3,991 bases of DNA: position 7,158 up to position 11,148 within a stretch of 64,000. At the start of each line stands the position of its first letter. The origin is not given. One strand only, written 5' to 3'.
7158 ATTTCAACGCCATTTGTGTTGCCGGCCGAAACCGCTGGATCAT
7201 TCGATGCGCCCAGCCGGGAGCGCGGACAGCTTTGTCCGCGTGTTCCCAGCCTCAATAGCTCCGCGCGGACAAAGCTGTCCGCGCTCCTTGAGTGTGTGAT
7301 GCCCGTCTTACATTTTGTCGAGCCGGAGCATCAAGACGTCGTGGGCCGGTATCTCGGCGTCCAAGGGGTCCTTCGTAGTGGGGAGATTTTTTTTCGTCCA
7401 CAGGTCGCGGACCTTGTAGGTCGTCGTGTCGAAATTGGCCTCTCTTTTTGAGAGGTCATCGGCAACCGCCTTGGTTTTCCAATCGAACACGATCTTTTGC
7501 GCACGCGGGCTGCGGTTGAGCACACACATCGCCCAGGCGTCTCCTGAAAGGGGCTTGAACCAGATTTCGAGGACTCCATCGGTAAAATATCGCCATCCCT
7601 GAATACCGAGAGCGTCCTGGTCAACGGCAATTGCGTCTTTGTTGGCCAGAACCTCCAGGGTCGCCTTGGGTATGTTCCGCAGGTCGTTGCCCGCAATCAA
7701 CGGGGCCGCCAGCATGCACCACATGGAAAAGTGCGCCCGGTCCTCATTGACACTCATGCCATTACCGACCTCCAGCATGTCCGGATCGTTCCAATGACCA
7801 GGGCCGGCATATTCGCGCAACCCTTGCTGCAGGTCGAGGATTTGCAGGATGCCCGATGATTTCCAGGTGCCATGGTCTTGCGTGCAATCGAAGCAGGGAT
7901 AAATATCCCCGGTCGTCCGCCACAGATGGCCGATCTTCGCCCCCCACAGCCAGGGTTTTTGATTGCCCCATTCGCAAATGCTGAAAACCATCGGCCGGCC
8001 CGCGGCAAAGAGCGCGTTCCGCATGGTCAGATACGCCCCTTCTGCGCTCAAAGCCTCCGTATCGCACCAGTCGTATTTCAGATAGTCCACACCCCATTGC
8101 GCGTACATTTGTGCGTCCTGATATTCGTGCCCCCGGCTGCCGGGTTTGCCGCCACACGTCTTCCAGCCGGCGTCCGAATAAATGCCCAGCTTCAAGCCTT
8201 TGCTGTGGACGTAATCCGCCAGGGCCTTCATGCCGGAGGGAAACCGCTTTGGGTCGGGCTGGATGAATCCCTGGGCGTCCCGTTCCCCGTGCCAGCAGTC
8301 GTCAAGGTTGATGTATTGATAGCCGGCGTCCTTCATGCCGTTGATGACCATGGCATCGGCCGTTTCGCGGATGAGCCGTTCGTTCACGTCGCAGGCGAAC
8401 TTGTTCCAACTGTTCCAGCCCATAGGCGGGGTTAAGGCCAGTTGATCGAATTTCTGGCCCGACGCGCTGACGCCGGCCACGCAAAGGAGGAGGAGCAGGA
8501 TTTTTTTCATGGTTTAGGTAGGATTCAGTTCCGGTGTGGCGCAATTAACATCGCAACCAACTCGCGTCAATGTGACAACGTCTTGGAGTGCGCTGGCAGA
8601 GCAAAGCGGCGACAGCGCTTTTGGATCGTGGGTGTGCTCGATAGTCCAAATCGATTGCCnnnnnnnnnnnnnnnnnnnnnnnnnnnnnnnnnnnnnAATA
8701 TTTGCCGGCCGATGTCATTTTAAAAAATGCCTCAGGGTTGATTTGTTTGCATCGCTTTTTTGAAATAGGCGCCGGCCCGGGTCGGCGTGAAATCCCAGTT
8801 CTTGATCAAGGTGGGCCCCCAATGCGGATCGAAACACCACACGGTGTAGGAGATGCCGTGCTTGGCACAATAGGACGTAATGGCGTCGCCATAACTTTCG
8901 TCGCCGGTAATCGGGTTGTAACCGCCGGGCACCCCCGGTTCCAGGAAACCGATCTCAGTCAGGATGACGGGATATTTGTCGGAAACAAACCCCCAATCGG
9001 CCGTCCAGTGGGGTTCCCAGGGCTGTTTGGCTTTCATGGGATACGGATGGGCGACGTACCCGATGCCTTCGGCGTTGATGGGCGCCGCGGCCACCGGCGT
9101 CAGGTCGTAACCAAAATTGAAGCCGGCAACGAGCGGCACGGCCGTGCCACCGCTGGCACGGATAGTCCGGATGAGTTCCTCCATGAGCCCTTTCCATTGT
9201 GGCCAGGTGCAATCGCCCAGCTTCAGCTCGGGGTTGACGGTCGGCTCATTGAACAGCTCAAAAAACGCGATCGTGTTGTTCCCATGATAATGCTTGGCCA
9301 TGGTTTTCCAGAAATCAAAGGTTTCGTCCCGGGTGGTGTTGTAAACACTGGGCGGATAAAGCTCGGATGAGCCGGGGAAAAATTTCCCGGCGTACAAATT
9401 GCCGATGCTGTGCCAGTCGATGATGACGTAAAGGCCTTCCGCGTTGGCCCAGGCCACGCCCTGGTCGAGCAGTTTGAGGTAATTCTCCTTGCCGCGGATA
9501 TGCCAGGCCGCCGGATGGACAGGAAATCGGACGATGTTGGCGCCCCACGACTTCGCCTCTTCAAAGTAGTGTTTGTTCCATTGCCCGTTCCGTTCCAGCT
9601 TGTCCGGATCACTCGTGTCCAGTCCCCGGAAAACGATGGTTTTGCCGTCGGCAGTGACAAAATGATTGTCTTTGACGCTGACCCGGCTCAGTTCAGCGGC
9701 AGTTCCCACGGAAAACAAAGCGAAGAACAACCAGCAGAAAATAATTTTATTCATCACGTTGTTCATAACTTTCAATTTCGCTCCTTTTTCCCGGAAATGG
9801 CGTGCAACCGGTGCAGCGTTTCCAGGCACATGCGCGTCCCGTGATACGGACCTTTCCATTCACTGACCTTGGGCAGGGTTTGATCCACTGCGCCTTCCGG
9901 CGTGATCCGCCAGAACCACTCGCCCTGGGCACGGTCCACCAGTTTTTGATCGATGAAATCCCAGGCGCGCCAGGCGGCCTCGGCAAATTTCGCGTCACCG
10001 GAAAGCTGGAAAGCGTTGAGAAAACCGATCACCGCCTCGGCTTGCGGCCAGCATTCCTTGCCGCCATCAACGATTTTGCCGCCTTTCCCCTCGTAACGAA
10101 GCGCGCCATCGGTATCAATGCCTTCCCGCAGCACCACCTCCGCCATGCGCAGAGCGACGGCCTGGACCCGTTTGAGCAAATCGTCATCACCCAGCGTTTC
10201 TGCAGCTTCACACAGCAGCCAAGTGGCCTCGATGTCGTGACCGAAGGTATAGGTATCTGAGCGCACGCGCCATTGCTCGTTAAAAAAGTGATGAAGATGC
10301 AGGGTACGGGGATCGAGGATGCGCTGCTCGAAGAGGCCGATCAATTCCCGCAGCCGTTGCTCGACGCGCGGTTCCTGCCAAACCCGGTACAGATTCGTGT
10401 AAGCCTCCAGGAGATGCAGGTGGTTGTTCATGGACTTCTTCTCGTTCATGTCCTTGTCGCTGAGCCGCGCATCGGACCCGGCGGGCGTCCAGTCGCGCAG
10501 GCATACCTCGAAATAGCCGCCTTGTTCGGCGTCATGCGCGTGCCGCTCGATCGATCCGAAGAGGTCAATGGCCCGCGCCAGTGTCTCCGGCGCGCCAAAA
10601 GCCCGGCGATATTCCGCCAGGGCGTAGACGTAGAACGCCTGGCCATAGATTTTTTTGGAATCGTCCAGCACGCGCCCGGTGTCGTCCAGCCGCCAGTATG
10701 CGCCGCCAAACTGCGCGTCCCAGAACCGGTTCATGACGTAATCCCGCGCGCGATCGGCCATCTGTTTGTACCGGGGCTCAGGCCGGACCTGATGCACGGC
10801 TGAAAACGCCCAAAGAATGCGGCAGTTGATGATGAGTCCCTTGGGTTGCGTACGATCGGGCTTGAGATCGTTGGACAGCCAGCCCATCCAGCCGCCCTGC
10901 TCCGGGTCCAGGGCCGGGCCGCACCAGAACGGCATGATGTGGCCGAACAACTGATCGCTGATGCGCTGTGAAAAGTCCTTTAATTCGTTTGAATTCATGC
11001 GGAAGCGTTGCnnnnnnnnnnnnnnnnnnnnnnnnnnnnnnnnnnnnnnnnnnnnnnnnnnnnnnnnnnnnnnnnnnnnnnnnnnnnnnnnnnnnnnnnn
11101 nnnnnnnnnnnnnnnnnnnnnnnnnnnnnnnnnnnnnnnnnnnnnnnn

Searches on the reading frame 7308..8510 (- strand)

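Call 59: search_protein_families(library=pfam, max_evalue=0.001, proteins=[window:7308-8510:-])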
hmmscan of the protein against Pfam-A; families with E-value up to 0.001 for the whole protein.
window:7308-8510:- (400 aa): 5 families
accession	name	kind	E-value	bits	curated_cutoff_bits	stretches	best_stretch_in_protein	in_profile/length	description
PF16499.11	Melibiase_2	-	1.5e-76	257.9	23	1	27-299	1-284/284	Alpha galactosidase A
PF17801.7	Melibiase_C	-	5.5e-17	62.1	22.9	1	312-397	2-71/71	Alpha galactosidase C-terminal beta sandwich domain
PF02065.24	Melibiase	-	2.9e-06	27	27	1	29-111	42-123/347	Melibiase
PF17450.8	Melibiase_2_C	-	0.00012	22.7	22.5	1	302-335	1-34/87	Alpha galactosidase A C-terminal beta sandwich domain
PF10566.15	Glyco_hydro_97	-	0.0003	20.7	32.5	1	54-154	38-135/275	Glycoside hydrolase 97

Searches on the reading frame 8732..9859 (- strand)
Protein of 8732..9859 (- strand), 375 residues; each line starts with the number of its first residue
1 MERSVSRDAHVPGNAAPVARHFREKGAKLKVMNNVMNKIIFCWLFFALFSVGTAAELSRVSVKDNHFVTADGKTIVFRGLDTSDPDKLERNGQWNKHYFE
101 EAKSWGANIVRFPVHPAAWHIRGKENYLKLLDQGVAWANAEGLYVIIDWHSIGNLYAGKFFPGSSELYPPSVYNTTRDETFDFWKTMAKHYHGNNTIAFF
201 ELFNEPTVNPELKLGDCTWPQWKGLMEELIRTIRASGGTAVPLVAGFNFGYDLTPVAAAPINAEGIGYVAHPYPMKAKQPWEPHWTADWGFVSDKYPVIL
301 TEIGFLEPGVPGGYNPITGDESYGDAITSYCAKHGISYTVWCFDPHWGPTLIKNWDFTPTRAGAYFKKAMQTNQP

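Call 59: search_protein_families(library=pfam, max_evalue=0.001, proteins=[window:8732-9859:-])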
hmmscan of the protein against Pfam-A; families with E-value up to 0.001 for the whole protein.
window:8732-9859:- (375 aa): 1 family
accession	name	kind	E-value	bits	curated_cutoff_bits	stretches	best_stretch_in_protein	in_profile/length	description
PF00150.24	Cellulase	-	5.9e-34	118.2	23.5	1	69-345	2-270/272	Cellulase (glycosyl hydrolase family 5)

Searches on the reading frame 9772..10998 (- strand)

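Call 59: search_protein_families(library=pfam, max_evalue=0.001, proteins=[window:9772-10998:-])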
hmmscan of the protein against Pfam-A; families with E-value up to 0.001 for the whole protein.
window:9772-10998:- (408 aa): 2 families
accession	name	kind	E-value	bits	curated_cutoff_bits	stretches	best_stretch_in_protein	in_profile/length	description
PF07221.17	GlcNAc_2-epim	-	2.7e-38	132.6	23.4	1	36-377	1-336/347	N-acylglucosamine 2-epimerase (GlcNAc 2-epimerase)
PF07470.19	Glyco_hydro_88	-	0.00061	19.3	26.6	0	68-188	86-196/352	Glycosyl Hydrolase Family 88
